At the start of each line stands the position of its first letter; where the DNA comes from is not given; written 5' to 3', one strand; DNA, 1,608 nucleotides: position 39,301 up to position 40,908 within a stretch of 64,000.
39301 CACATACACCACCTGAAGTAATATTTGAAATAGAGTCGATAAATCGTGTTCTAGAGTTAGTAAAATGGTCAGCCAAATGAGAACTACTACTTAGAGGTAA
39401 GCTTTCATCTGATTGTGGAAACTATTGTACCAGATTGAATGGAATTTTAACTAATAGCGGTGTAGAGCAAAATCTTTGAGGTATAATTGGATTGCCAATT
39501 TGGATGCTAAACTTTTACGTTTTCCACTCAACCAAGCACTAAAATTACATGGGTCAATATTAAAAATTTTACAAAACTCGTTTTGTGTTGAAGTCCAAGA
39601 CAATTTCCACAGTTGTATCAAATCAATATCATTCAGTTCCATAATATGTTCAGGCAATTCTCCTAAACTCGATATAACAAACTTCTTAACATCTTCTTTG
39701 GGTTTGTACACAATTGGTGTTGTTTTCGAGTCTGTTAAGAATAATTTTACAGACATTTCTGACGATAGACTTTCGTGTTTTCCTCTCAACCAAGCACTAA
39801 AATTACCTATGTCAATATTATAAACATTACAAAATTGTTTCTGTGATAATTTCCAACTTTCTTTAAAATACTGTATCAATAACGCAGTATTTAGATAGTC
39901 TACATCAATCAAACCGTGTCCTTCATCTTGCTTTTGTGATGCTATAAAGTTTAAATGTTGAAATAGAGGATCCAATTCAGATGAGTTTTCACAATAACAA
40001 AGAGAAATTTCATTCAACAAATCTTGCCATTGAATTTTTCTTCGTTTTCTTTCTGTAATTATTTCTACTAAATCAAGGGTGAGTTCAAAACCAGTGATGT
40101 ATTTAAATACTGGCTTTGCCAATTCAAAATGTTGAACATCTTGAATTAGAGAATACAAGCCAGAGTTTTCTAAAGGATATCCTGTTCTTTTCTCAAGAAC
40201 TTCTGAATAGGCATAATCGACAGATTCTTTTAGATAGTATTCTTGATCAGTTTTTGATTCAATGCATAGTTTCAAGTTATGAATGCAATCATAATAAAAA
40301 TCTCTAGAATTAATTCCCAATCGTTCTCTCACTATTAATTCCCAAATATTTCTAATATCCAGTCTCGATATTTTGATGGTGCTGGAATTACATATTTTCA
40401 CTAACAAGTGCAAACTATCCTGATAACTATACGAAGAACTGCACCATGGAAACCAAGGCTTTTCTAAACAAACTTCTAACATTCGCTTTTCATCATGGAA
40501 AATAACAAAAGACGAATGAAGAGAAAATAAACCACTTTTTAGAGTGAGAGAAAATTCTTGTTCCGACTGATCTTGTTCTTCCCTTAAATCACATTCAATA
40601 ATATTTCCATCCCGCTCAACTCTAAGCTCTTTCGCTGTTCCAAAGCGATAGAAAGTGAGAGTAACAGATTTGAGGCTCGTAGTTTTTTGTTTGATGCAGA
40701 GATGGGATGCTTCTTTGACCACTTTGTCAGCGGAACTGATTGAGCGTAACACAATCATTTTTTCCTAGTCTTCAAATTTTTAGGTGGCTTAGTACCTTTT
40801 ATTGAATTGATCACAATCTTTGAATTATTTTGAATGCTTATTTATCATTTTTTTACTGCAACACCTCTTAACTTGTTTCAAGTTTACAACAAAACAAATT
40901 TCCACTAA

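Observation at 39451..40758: Eukaryotic protein with two tandem lambda-repressor-like HTH repeats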

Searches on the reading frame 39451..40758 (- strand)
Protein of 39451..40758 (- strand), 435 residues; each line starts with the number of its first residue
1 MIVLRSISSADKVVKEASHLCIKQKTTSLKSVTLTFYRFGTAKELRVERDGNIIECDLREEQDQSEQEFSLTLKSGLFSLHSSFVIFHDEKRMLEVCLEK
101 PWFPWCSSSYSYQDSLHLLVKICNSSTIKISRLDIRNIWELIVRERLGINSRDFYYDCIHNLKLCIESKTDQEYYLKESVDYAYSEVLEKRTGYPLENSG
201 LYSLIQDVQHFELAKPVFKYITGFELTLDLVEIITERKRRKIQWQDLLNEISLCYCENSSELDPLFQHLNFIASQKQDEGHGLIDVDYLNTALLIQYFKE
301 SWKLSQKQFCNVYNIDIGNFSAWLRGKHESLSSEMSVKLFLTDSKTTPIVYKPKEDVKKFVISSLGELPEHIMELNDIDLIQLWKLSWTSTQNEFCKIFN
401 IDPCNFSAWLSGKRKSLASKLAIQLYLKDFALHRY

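Call 4: search_protein_families(library=pfam, proteins=[window:39451-40758:-], max_evalue=1)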
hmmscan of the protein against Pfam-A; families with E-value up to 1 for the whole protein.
window:39451-40758:- (435 aa): 2 families
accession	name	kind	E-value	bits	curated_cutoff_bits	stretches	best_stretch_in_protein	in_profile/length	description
PF13744.12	HTH_37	-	0.04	14.2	27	1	293-332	21-60/80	Helix-turn-helix domain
PF13132.12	DUF3950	-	0.14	12.6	25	0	318-324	15-21/30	Domain of unknown function (DUF3950)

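Call 6: find_homologous_proteins(query=window:39451-40758:-, max_evalue=0.01)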
Query window:39451-40758:- (435 aa): 1 proteins with E <= 0.01 among 4795 candidates.
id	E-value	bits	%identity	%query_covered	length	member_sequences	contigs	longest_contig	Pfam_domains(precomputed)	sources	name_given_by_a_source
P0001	7.8e-269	910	94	99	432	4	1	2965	-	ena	-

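Call 7: find_encoding_contigs(protein=window:39451-40758:-, flank=3000, max_places=5)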
Protein window:39451-40758:- (435 aa): no gene with exactly this product is on record in the collection.

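Call 8: list_cluster_members(proteins=[window:39451-40758:-, window:40912-43263:+, window:29278-30852:+, window:25545-28682:+])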
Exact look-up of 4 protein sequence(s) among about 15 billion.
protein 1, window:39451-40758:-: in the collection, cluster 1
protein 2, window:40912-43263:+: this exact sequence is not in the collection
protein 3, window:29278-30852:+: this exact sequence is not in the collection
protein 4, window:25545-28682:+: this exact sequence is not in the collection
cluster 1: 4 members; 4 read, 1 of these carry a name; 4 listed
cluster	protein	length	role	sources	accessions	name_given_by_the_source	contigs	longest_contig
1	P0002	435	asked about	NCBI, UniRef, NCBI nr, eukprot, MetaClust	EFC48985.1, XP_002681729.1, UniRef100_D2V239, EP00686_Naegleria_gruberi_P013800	predicted protein [Naegleria gruberi] | Predicted protein n=1 Tax=Naegleria gruberi TaxID=5762 RepID=D2V239_NAEGR | uncharacterized protein NAEGRDRAFT_46074 [Naegleria gruberi]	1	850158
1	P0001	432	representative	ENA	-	-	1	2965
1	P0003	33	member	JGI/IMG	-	-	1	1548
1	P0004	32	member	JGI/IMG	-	-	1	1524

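Call 17: search_solved_structures(query=window:39451-40758:-, max_evalue=10, show_alignments=3)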
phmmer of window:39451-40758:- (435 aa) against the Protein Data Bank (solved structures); distinct sequences matched with E-value up to 10: 2.
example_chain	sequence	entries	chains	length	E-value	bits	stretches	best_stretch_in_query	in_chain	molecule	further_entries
6t3o_A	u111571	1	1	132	0.8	12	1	41-95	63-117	Myomesin-1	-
2ppx_A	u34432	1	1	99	2.7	10.3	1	295-345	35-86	Uncharacterized protein Atu1735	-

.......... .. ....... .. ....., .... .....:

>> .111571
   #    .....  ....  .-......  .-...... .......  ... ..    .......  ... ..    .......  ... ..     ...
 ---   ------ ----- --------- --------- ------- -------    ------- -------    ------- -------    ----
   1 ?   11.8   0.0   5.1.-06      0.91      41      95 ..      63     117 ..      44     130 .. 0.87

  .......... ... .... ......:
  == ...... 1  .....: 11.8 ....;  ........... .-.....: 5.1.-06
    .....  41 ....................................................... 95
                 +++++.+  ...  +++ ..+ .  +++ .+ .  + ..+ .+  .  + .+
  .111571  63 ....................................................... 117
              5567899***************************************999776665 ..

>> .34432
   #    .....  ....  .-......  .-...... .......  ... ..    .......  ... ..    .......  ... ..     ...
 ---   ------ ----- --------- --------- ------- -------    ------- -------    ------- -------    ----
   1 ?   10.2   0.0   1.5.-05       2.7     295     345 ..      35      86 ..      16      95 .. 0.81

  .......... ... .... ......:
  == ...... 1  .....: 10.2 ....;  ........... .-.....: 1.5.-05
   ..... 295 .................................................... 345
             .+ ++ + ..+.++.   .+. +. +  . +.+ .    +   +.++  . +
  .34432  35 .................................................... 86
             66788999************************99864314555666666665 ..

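Call 28: search_protein_families(library=ncbifam, proteins=[window:39451-40758:-], max_evalue=10)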
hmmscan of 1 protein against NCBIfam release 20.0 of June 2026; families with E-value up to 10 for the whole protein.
window:39451-40758:- (435 aa): 2 families
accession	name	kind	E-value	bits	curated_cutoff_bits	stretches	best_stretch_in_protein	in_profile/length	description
NF047593.1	IS66_ISAeme5_TnpA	equivalog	0.00013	22.4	28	2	300-329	15-43/79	IS66 family insertion sequence element accessory protein TnpA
TIGR03830.1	CxxCG_CxxCG_HTH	subfamily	0.022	14.5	61.8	1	286-333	61-109/127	type II TA system antitoxin MqsA family protein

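Call 29: search_protein_families(library=phrogs, proteins=[window:39451-40758:-], max_evalue=1)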
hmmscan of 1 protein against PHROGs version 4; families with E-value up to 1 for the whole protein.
window:39451-40758:- (435 aa): 5 families
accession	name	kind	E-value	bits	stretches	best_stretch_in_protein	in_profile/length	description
phrog_25567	-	unknown function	0.0048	17.8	1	297-337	58-95/115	-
phrog_4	-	transcription regulation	0.011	15.8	1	302-422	63-181/400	transcriptional repressor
phrog_1468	-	transcription regulation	0.016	15.8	1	391-423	22-54/67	transcriptional repressor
phrog_35741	-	unknown function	0.035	15.1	0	387-415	76-103/138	-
phrog_8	-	transcription regulation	0.097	13.1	1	303-418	89-198/346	transcriptional regulator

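Call 30: predict_structure(alignment_id=A1)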
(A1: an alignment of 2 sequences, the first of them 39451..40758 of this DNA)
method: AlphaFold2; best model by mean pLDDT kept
length: 435 residues; sequences in the alignment: 2
mean_pLDDT: 43.7   pTM: 0.26
mean pLDDT of the five models: 43.7, 42.1, 40.5, 38.9, 38.6
residues with pLDDT >= 90: 0; 70-90: 0; 50-70: 139; < 50: 296
segments of 3 or more residues with pLDDT < 50: 1-113, 144-151, 170-176, 249-308, 311-314, 317-322, 324-389, 398-400, 413-423, 425-435
pLDDT, mean of each block of 10 residues (from residue 1): 28 29 26 35 35 33 33 30 32 41 37 52 56 55 48 58 60 49 59 55 60 57 55 60 51 38 36 31 35 41 46 47 47 41 32 34 35 43 46 51 52 47 44 39
secondary structure, 60 per line:
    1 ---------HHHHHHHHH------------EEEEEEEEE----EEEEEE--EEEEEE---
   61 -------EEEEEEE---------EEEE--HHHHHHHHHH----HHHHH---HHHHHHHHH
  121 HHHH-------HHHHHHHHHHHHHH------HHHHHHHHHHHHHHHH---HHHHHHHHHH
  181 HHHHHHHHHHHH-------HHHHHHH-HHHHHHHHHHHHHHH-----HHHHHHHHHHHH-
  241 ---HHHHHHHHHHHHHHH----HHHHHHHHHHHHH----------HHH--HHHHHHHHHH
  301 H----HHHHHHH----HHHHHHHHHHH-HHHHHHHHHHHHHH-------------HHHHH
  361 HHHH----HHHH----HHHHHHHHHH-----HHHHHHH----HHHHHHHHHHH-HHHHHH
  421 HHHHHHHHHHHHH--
elements in order: H10-18 E31-39 E44-49 E52-57 E68-74 E84-87 H90-99 H104-108 H112-124 H132-145 H152-167 H171-192 H200-206 H208-222 H228-239 H244-258 H263-275 H291-301 H306-312 H317-327 H329-342 H356-364 H369-372 H377-386 H392-398 H403-413 H415-433

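Call 31: search_protein_representatives(protein=window:39451-40758:-)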
Query: 435 residues. Proteins with E-value up to 0.001 (for the whole library): 54; up to 1e-10: 9; up to 1e-30: 2. The best 54 are listed.
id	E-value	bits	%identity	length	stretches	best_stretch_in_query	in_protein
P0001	2.5e-269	909.8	94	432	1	1-431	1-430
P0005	3.5e-32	128.5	33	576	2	61-430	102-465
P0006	1.8e-23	99.8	40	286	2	294-428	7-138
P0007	2.8e-17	79.5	39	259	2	370-433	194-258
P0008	3.2e-16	75.9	40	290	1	295-428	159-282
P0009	6.2e-15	71.7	31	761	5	294-428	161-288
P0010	2.0e-13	66.7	33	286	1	73-261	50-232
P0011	8.5e-13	64.7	34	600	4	288-343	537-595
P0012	5.0e-11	58.8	32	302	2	283-429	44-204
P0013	1.6e-10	57.2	42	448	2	376-429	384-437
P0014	6.2e-10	55.2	40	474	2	371-428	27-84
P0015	1.9e-09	53.6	34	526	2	285-342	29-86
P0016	3.2e-09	52.9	35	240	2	356-418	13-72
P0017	5.3e-09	52.2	38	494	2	290-344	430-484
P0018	8.0e-09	51.6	40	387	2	381-425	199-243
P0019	1.8e-08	50.4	28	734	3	297-345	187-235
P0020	2.1e-08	50.2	36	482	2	286-358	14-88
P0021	5.5e-08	48.8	36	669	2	373-429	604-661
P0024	1.3e-07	47.6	42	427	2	370-423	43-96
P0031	2.7e-06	43.3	42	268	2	380-427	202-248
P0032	3.4e-06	42.9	40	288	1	366-427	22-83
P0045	1.3e-04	37.7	25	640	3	287-417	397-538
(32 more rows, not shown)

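Call 35: search_protein_families(library=pfam, alignment_id=A3, max_evalue=0.01)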
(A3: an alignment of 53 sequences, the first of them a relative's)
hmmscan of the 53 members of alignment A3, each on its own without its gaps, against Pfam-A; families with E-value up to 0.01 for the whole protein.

A. member 1, P0005 (576 aa): 0 families

B. families by the number of members that match (of 53 scanned): 27 families (the first 25 are shown)
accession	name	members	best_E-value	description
PF18479.7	PIN_11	14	1.4e-06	PIN like domain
PF18475.7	PIN7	4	2.5e-06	PIN domain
PF03333.19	PapB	3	3.4e-07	Adhesin biosynthesis transcription regulatory protein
PF24852.1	DUF7726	3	7.9e-05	Domain of unknown function (DUF7726)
PF13744.12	HTH_37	2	3e-06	Helix-turn-helix domain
PF13443.12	HTH_26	2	7.1e-05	Cro/C1-type HTH DNA-binding domain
PF05225.22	HTH_psq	1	2.9e-05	helix-turn-helix, Psq domain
PF18044.7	zf-CCCH_4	1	3.9e-05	CCCH-type zinc finger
PF05339.17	DUF739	1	6.5e-05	Protein of unknown function (DUF739)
PF13518.12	HTH_28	1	0.00028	Helix-turn-helix domain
PF16131.11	Torus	1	0.00033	Torus domain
PF00642.30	zf-CCCH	1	0.0004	Zinc finger C-x8-C-x5-C-x3-H type (and similar)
PF09475.16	Dot_icm_IcmQ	1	0.00058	Dot/Icm secretion system protein (dot_icm_IcmQ)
PF20331.3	DUF6626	1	0.00063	Family of unknown function (DUF6626)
PF01381.28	HTH_3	1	0.00063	Helix-turn-helix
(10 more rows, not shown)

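Call 36: list_cluster_members(proteins=[P0005, P0006, P0007, P0008, P0009, P0010, P0011, P0014, P0017, P0024])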
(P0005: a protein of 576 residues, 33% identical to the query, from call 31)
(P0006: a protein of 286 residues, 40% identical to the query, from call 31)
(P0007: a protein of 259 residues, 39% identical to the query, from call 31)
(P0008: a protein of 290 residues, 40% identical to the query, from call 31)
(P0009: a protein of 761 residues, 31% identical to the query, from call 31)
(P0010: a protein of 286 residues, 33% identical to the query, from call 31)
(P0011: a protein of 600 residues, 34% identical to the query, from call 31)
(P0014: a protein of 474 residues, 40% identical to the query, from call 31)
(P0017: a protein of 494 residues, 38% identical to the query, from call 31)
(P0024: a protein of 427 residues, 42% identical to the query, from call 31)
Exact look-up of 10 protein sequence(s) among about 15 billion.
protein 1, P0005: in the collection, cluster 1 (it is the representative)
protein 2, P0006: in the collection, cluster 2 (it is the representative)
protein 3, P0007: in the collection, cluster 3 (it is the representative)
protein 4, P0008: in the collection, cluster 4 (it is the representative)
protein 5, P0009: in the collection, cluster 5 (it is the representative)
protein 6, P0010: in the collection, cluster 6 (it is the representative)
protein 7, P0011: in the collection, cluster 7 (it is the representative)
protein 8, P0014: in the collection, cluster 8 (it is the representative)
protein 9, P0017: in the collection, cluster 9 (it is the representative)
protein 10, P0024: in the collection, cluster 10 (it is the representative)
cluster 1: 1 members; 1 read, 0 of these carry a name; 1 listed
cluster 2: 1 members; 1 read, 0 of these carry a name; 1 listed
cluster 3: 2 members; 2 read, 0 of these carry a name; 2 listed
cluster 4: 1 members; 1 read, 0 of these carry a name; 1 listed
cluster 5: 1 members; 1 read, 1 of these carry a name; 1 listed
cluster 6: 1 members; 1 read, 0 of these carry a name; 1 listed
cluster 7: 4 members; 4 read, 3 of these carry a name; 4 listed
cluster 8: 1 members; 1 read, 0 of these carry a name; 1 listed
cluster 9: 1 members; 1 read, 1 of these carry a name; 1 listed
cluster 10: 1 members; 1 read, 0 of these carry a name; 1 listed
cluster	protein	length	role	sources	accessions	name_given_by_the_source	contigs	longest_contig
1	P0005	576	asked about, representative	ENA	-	-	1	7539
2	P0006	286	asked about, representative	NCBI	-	-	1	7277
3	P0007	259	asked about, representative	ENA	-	-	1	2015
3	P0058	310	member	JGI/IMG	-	-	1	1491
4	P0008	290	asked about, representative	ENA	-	-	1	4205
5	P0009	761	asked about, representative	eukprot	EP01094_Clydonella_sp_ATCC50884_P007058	TRINITY_DN1623_c0_g1_i2.p1 TRINITY_DN1623_c0_g1~~TRINITY_DN1623_c0_g1_i2.p1 ORF ...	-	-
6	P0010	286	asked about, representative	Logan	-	-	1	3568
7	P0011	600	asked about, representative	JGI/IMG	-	uncharacterized protein YqiB (DUF1249 family)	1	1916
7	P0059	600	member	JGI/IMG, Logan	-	uncharacterized protein YqiB (DUF1249 family)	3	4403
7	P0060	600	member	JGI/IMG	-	uncharacterized protein YqiB (DUF1249 family)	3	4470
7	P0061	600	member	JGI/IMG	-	-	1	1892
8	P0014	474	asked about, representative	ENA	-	-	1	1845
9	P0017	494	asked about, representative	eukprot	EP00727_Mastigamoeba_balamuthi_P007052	m51a1_g2968 hypothetical protein (495) ;mRNA; r:696914-698483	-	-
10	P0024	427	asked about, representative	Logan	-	-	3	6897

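Call 53: list_cluster_members(proteins=[P0012, P0013, P0015, P0016, P0019, P0020, P0021, P0031, P0045, P0032])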
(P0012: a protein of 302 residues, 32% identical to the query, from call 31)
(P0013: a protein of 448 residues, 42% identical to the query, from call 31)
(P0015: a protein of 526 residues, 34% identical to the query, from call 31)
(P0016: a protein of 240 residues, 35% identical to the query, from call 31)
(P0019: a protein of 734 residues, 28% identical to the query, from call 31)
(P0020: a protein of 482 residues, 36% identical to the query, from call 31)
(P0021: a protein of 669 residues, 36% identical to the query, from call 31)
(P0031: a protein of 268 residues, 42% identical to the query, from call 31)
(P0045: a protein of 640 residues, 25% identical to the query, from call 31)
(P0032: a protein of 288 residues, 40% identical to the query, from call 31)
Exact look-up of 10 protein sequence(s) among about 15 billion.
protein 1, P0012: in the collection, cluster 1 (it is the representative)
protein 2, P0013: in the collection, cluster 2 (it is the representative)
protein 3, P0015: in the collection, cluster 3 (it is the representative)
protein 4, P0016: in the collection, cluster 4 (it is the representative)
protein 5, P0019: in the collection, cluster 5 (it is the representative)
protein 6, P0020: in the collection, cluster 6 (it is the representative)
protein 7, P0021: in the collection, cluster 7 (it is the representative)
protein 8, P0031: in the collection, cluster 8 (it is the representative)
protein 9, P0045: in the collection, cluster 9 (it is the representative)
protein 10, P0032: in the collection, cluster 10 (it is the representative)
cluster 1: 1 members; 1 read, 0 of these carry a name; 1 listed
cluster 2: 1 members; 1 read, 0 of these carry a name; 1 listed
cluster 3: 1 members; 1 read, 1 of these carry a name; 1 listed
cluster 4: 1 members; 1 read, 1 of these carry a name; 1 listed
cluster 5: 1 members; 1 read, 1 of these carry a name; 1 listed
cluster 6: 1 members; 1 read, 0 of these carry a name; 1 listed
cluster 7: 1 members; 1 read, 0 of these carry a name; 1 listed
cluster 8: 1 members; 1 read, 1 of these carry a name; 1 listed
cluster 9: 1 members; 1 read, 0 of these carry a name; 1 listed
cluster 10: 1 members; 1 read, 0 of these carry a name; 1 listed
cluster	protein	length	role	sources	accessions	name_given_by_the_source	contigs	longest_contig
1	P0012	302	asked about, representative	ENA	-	-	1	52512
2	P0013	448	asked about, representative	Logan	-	-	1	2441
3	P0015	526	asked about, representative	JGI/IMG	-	hypothetical protein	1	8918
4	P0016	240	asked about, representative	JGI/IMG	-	hypothetical protein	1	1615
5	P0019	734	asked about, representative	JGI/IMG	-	hypothetical protein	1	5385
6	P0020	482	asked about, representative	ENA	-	-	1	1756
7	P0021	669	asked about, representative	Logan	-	-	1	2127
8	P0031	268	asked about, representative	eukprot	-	c12627_g1_i1.p2 GENE.c12627_g1_i1~~c12627_g1_i1.p2 ORF type:complete len:269 ...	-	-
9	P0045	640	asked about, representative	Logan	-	-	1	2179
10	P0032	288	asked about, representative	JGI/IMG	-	-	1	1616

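Call 55: find_encoding_contigs(protein=P0005, flank=5000, max_places=3)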
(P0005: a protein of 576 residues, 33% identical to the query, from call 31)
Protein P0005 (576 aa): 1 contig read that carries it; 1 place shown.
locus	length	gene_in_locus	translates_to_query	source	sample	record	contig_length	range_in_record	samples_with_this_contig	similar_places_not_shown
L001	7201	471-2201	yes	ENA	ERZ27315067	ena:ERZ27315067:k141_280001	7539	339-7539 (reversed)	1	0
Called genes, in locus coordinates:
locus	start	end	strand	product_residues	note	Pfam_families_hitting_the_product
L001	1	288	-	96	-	?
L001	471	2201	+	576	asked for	-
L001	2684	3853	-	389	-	PF12998:ING (weak)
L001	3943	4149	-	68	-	-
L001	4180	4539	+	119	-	PF00085:Thioredoxin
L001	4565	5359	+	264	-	PF00462:Glutaredoxin, PF04908:SH3BGR (faint), PF00462:Glutaredoxin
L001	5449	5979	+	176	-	PF02627:CMD (weak)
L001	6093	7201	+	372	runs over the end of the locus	-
